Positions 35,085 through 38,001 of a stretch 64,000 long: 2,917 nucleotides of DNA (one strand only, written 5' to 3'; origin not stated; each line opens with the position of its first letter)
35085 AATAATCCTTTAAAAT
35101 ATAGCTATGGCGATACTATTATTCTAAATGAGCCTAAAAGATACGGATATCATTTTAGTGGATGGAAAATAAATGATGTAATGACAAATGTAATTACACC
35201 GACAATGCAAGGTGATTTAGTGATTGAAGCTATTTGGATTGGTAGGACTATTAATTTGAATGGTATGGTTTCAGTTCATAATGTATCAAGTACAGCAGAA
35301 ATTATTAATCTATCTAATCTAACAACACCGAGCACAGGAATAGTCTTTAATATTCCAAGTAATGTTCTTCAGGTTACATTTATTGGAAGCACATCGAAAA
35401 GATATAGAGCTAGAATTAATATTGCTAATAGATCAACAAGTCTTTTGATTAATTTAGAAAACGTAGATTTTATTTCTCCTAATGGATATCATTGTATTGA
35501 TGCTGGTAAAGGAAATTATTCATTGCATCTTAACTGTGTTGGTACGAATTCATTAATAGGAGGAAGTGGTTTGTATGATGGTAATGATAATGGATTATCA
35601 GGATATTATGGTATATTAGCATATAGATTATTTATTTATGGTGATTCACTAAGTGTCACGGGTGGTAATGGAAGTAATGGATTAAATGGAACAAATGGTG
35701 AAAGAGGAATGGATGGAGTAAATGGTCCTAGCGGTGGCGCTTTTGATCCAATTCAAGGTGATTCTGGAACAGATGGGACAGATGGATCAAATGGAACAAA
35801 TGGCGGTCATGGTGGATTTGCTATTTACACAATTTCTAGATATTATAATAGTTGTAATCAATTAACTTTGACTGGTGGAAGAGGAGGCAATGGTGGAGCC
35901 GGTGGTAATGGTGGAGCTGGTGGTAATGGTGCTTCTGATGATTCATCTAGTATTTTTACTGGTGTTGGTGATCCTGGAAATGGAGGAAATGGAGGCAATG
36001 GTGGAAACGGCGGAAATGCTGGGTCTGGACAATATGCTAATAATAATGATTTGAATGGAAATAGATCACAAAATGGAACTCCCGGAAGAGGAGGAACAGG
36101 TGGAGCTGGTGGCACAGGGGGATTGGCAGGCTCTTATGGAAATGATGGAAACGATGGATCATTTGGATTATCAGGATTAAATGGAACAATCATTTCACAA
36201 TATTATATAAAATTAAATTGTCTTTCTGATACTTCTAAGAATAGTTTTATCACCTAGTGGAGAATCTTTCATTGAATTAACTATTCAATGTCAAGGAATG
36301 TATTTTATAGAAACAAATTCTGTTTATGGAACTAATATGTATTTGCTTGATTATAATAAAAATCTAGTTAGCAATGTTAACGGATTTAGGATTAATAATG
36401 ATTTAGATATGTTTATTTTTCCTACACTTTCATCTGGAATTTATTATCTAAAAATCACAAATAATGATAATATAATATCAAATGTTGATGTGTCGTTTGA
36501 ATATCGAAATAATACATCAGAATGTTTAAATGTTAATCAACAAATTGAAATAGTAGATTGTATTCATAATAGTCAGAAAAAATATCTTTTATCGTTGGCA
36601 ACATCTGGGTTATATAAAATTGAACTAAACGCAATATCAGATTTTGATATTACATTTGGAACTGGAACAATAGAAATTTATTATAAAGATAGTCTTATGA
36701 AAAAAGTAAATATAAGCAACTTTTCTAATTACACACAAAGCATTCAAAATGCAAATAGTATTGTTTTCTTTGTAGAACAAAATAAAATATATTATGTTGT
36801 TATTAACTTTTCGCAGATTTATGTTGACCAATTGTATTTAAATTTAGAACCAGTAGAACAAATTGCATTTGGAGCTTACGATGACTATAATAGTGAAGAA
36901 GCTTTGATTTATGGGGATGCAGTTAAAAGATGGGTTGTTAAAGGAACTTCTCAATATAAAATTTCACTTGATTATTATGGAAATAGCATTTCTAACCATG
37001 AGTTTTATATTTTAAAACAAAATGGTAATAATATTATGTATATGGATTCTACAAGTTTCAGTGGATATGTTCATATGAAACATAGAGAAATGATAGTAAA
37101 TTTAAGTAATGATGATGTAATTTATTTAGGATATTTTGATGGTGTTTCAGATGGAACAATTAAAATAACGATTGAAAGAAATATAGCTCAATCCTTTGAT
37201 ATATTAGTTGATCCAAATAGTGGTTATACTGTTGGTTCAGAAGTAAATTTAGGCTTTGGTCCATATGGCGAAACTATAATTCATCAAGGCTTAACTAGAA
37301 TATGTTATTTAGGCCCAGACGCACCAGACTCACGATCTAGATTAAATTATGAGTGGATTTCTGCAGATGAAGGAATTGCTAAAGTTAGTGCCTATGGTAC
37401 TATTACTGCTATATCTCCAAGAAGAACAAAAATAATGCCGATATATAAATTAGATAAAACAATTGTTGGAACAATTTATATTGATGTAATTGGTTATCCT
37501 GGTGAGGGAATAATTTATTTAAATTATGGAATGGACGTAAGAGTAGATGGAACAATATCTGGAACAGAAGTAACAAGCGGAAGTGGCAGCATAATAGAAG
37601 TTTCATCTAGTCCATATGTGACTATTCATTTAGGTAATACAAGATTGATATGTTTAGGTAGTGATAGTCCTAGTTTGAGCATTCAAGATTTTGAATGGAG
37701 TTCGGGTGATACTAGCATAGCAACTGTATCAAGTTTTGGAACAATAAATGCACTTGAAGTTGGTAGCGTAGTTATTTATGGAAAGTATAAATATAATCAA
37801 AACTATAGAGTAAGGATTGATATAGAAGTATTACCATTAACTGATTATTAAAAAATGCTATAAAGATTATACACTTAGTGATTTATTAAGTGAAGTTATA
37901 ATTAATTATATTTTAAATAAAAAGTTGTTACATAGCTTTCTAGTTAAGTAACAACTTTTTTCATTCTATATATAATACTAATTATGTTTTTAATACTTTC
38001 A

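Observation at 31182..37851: Surface-protein cluster: leader-like small ORF, Flg_new lipoprotein, 1415-aa lipase-LRR-collagen-like mosaic, Big_2 protein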

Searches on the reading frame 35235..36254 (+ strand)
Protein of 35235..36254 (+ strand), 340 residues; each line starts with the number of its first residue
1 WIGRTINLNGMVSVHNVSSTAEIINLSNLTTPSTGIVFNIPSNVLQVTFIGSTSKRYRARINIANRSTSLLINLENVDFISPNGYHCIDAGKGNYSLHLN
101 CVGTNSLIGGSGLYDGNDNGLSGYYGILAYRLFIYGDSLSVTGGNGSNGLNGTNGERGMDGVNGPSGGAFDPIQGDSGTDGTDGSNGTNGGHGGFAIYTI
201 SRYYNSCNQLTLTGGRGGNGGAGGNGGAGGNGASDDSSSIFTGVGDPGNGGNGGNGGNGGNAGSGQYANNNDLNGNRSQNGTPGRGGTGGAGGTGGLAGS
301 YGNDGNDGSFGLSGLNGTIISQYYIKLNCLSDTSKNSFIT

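Call 30: predict_structure(alignment_id=A1)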
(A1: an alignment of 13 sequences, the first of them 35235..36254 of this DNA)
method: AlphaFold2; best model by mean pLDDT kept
length: 340 residues; sequences in the alignment: 13
mean_pLDDT: 85.2   pTM: 0.78
mean pLDDT of the five models: 85.2, 84.5, 83.3, 81.2, 79.3
residues with pLDDT >= 90: 204; 70-90: 86; 50-70: 29; < 50: 21
segments of 3 or more residues with pLDDT < 50: 322-340
pLDDT, mean of each block of 10 residues (from residue 1): 76 90 91 89 96 92 96 97 96 93 95 76 93 92 94 96 76 85 96 91 84 92 96 75 70 96 85 60 91 88 90 87 36 34
secondary structure, 60 per line:
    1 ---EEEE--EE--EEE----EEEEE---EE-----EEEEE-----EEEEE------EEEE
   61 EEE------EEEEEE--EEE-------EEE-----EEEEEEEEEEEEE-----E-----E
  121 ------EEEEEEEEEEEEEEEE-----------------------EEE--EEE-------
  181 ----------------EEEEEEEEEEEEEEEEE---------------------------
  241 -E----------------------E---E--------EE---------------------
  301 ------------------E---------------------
elements in order: E4-7 E14-16 E21-25 E36-40 E46-50 E57-63 E70-75 E78-80 E88-90 E96-108 E127-142 E166-168 E171-173 E197-213
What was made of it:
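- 35235..36221 (+): C-terminal Gly-rich module (about aa 1076-1404). The first half is beta-rich. Five interrupted GGX/GXY runs follow. It is not collagen. The AF2 model has pLDDT 85 (call 30).
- On Collagen triple-helix repeat (Pfam PF01391; Scl/BclA-type proteins): Only a monomer was modelled (call 30).
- On PPII/PGII helix-bundle fold: DSSP calls the confident Gly-rich stretches 'other' (call 30).
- AF2 folds a monomer compactly with high confidence in the Gly-rich stretches (call 30).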

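Call 38: fold_search(model_id=the predicted structure, library=pdb)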
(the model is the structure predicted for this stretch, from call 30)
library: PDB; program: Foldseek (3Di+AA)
matches with E <= 10: 159; with E <= 0.001: 2
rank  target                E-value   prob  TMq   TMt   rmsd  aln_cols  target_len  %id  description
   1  7jjv_A                7.9e-06  0.90  0.13  0.30  20.1       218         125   23  Crystal waters on the nine polyproline type II helical bundle springtail antifreeze protein from Granisotoma rainieri  (released 2021-01-27)
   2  7jjv_B                1.4e-05  0.82  0.13  0.27  23.6       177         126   30  Crystal waters on the nine polyproline type II helical bundle springtail antifreeze protein from Granisotoma rainieri  (released 2021-01-27)
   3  3bog_A                3.1e-03  0.69  0.12  0.44  20.9       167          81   24  Snow Flea Antifreeze Protein Quasi-racemate (released 2008-09-23)
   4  7xzb_A                1.8e-02  0.03  0.11  0.09  25.7       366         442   11  Mutant (Y242A) of the N-terminal domain of fucoidan lyase FdlA (released 2022-09-28)
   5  2pne                  3.1e-02  0.13  0.10  0.32  21.1       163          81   24  Crystal Structure of the Snow Flea Antifreeze Protein (released 2008-04-29)
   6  1k5c                  3.8e-02  0.06  0.15  0.16  20.4       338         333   13  Endopolygalacturonase I from Stereum purpureum at 0.96 A resolution (released 2002-06-05)
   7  4ozy                  6.5e-02  0.03  0.12  0.10  21.6       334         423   10  Crystal Structure of the periplasmic alginate epimerase AlgG T265N mutant (released 2015-03-04)
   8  5lw3                  9.1e-02  0.01  0.12  0.11  25.3       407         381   12  Azotobacter vinelandii Mannuronan C-5 epimerase AlgE6 A-module (released 2017-10-25)
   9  2pyh_B                9.7e-02  0.03  0.14  0.13  21.9       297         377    7  Azotobacter vinelandii Mannuronan C-5 epimerase AlgE4 A-module complexed with mannuronan trisaccharide (released 2008-05-27)
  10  5w6f_A                1.0e-01  0.03  0.14  0.09  21.1       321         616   13  Crystal structure of Bacteriophage CBA120 tailspike protein 3 (TSP3, orf212) (released 2018-10-24)
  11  6f7k_A                1.1e-01  0.14  0.24  0.17  19.1       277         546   11  Crystal structure of Dettilon tailspike protein (gp208) (released 2018-12-19)
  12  6w4q_F                1.1e-01  0.04  0.15  0.09  21.2       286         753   12  Crystal structure of full-length tailspike protein 2 (TSP2, ORF211) ) from Escherichia coli O157:H7 bacteriophage CAB1 (released 2021-01-20)
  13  1wmr_A                1.1e-01  0.03  0.13  0.11  19.8       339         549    8  Crystal Structure of Isopullulanase from Aspergillus niger ATCC 9642 (released 2005-07-19)
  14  7muq_AM               1.3e-01  0.02  0.11  0.14  16.5       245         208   10  Reconstruction of the Legionella pneumophila Dot/Icm T4SS 3DVA Map 1 (released 2021-10-06)
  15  7xza_A                1.6e-01  0.03  0.14  0.12  26.5       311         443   11  Mutant (Y242F) of the N-terminal domain of fucoidan lyase FdlA (released 2022-09-28)
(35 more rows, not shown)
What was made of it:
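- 35235..36221 (+): The best PDB matches are PPII-bundle antifreeze proteins 7jjv and 3bog (call 38).
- On PPII/PGII helix-bundle fold: The top Foldseek PDB hits are 7jjv and 3bog, but TM-scores are 0.13 (query-normalised) and 0.30-0.44 (target-normalised), with large rmsd (call 38).
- The PPII-bundle assignment rests on Foldseek hits with low TM-scores (call 38).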

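Call 50: search_protein_families(library=pfam, proteins=[window:35235-36254:+], max_evalue=1)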
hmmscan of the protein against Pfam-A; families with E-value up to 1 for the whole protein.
window:35235-36254:+ (340 aa): 0 families

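Call 58: find_homologous_proteins(query=A1, max_evalue=0.00001)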
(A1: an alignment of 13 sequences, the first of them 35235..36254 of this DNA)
Query A1 (13 sequences) (340 aa, profile of the alignment): 241 proteins with E <= 0.00001 among 8000 candidates; the best 120 are listed.
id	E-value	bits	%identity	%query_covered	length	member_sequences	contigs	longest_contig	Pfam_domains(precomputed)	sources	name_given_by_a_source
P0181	5.5e-85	304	-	-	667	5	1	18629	PF09479.17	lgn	-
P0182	3.0e-84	301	41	63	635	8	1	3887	PF09479.17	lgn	-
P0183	5.5e-83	297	53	100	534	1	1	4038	PF09479.17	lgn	-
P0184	8.7e-83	296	41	63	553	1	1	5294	PF09479.17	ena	-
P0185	7.1e-75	270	36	58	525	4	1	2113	PF09479.17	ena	-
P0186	1.2e-71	260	26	37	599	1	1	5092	PF09479.17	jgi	jgi:hypothetical protein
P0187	3.2e-71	258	31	44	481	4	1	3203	PF09479.17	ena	-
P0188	6.2e-71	257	40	63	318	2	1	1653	-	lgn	-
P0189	8.8e-67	244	41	93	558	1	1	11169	PF09479.17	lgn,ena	-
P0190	5.5e-53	198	-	-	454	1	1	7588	PF09479.17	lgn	-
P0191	7.2e-43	165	52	27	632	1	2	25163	-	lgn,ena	-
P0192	2.2e-37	147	29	57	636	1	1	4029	-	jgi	jgi:hypothetical protein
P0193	2.6e-36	144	65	5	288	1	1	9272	-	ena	-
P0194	3.0e-31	127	-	-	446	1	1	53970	-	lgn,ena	-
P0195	1.6e-29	121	-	-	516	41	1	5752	-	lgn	-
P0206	4.2e-24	103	-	-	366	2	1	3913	PF01391.24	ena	-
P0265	5.6e-13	67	42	13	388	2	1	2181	PF01391.24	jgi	jgi:hypothetical protein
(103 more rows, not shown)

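Call 62: search_protein_families(library=pfam, proteins=[P0183, P0189], max_evalue=0.001)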
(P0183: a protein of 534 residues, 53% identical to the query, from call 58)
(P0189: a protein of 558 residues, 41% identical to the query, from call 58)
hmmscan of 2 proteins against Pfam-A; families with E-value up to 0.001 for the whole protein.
P0183 (534 aa): 1 family
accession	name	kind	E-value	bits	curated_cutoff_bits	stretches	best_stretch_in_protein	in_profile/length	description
PF09479.16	Flg_new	-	6.9e-16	58.6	27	1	122-184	1-64/65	Listeria-Bacteroides repeat domain (List_Bact_rpt)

P0189 (558 aa): 1 family
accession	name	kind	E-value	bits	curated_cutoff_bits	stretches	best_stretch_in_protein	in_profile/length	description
PF09479.16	Flg_new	-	6.7e-10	39.4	27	1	113-177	2-65/65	Listeria-Bacteroides repeat domain (List_Bact_rpt)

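Call 64: fold_search(model_id=the predicted structure, library=viral)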
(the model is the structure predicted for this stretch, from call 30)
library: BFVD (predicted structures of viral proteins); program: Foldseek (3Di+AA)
matches with E <= 10: 422; with E <= 0.001: 7
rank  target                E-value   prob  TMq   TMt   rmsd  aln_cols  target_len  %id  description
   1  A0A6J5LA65            1.3e-08  0.66  0.14  0.10  41.0       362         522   18  Collagen triple helix repeat [uncultured Caudovirales phage]
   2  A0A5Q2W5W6            1.1e-07  0.97  0.20  0.23  16.6       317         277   20  (no name in the UniProt tables at hand)
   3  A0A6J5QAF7            1.8e-07  0.87  0.21  0.24  35.4       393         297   18  Uncharacterized protein [uncultured Caudovirales phage]
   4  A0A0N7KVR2            2.9e-06  1.00  0.28  0.30  13.8       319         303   19  (no name in the UniProt tables at hand)
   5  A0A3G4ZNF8            5.6e-06  0.44  0.15  0.05  33.0       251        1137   22  DUF7932 domain-containing protein [Terrestrivirus sp.]
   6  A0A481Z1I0            5.2e-05  0.51  0.19  0.08  28.1       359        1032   16  Uncharacterized protein [Mimivirus LCMiAC02]
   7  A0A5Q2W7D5            3.0e-04  0.12  0.13  0.09  19.8       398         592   15  (no name in the UniProt tables at hand)
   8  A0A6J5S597            1.1e-03  0.13  0.14  0.13  16.5       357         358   16  Uncharacterized protein [uncultured Caudovirales phage]
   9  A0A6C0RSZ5            1.5e-02  0.05  0.12  0.09  23.1       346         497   13  (no name in the UniProt tables at hand)
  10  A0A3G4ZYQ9            1.7e-02  0.06  0.15  0.11  22.2       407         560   11  Uncharacterized protein [Gaeavirus sp.]
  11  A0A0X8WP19            1.8e-02  0.21  0.23  0.18  18.4       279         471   12  (no name in the UniProt tables at hand)
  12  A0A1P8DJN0            2.2e-02  0.06  0.15  0.10  23.9       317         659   10  (no name in the UniProt tables at hand)
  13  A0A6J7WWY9            2.2e-02  0.03  0.11  0.08  21.0       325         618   10  Pectate lyase superfamily protein [uncultured Caudovirales phage]
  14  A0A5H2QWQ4            2.7e-02  0.03  0.11  0.07  21.4       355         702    9  (no name in the UniProt tables at hand)
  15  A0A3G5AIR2            2.7e-02  0.02  0.08  0.04  27.7       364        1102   16  Collagen-like protein [Solumvirus sp.]
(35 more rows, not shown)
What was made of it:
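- Closest known: Polyproline-II/polyglycine-II helix bundles. Same: The best Foldseek matches of the AF2 model are 7jjv (E=8e-6, prob 0.9) and 3bog (call 38). gp38 appears further down the lists (calls 38, 64).
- Some Gly-rich homologues are named 'collagen-like' by their sources (calls 58, 64).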

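Call 82: search_protein_representatives(alignment_id=A1)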
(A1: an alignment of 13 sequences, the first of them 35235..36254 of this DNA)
Query: 13 sequences, 343 profile positions. Proteins with E-value up to 0.001 (for the whole library): 4653; up to 1e-10: 1257; up to 1e-30: 105. The best 150 are listed.
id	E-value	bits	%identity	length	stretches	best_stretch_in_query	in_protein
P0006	1.7e-94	333.2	-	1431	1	2-333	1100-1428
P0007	7.8e-94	331.0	-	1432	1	7-342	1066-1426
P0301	3.5e-87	309.1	-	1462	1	4-339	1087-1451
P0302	1.4e-86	307.1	-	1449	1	5-334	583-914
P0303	5.4e-85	301.9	-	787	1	8-338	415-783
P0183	1.8e-83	297.0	-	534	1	7-333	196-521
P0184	2.8e-83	296.3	-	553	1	4-339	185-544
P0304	9.9e-83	294.5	-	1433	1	9-342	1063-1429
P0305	1.8e-82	293.6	-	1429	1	10-342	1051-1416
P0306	4.1e-82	292.5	-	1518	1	5-339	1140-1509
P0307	1.7e-80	287.2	-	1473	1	7-339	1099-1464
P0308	3.6e-80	286.1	-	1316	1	8-342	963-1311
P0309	4.3e-79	282.5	-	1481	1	10-342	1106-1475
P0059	2.7e-78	279.9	-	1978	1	1-338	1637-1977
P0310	1.1e-75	271.3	-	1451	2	9-329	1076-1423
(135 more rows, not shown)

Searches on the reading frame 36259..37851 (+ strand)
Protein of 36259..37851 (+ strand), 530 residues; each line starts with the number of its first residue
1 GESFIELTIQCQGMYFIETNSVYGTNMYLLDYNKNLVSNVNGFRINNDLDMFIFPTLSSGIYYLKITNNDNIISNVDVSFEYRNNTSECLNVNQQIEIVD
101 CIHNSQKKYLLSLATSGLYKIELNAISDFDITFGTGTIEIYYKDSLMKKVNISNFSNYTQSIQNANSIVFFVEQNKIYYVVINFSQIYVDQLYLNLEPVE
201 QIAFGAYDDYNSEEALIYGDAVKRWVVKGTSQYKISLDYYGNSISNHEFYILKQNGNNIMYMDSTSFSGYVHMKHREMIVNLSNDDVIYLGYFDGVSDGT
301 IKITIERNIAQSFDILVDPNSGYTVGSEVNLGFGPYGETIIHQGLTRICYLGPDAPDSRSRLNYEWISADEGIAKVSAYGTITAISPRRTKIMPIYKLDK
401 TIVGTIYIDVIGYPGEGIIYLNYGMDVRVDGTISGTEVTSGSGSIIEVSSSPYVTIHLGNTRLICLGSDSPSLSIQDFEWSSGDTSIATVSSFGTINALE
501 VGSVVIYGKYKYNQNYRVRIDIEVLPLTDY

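Call 3: search_protein_families(library=pfam, proteins=[window:36298-37851:+], max_evalue=0.1)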
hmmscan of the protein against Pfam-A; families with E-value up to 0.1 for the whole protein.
window:36298-37851:+ (517 aa): 2 families
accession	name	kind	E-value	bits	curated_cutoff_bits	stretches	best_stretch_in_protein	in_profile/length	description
PF02368.24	Big_2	-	3e-09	37.1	22.8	1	461-493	32-64/79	Bacterial Ig-like domain (group 2)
PF13897.11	GOLD_2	-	0.046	14.4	28.4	0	365-410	78-121/140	Golgi-dynamics membrane-trafficking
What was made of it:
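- Checked: A 517-aa ORF (36298-37851) hits Big_2 (37 against 22.8) (call 3).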

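Call 16: search_protein_families(library=ncbifam, proteins=[window:36298-37851:+], max_evalue=0.01)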
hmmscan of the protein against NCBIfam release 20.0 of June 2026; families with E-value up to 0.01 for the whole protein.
window:36298-37851:+ (517 aa): 0 families

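Call 18: search_solved_structures(query=window:36298-37851:+, max_evalue=1)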
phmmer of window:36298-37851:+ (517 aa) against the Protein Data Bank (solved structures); distinct sequences matched with E-value up to 1: 3.
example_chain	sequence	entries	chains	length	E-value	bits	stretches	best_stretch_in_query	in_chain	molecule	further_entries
3cii_G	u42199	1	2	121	0.7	12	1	147-206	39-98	Natural killer cells antigen CD94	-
3bdw_A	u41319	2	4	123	0.73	11.9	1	147-206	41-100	Natural killer cells antigen CD94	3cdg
1b6e_A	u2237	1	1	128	0.81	11.8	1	147-206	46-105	CD94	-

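Call 50: search_protein_families(library=pfam, proteins=[window:36259-37851:+], max_evalue=1)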
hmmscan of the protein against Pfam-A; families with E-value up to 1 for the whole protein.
window:36259-37851:+ (530 aa): 2 families
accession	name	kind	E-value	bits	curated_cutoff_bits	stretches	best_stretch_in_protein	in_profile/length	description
PF02368.24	Big_2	-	3.3e-09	37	22.8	1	474-506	32-64/79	Bacterial Ig-like domain (group 2)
PF13897.11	GOLD_2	-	0.047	14.4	28.4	1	378-423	78-121/140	Golgi-dynamics membrane-trafficking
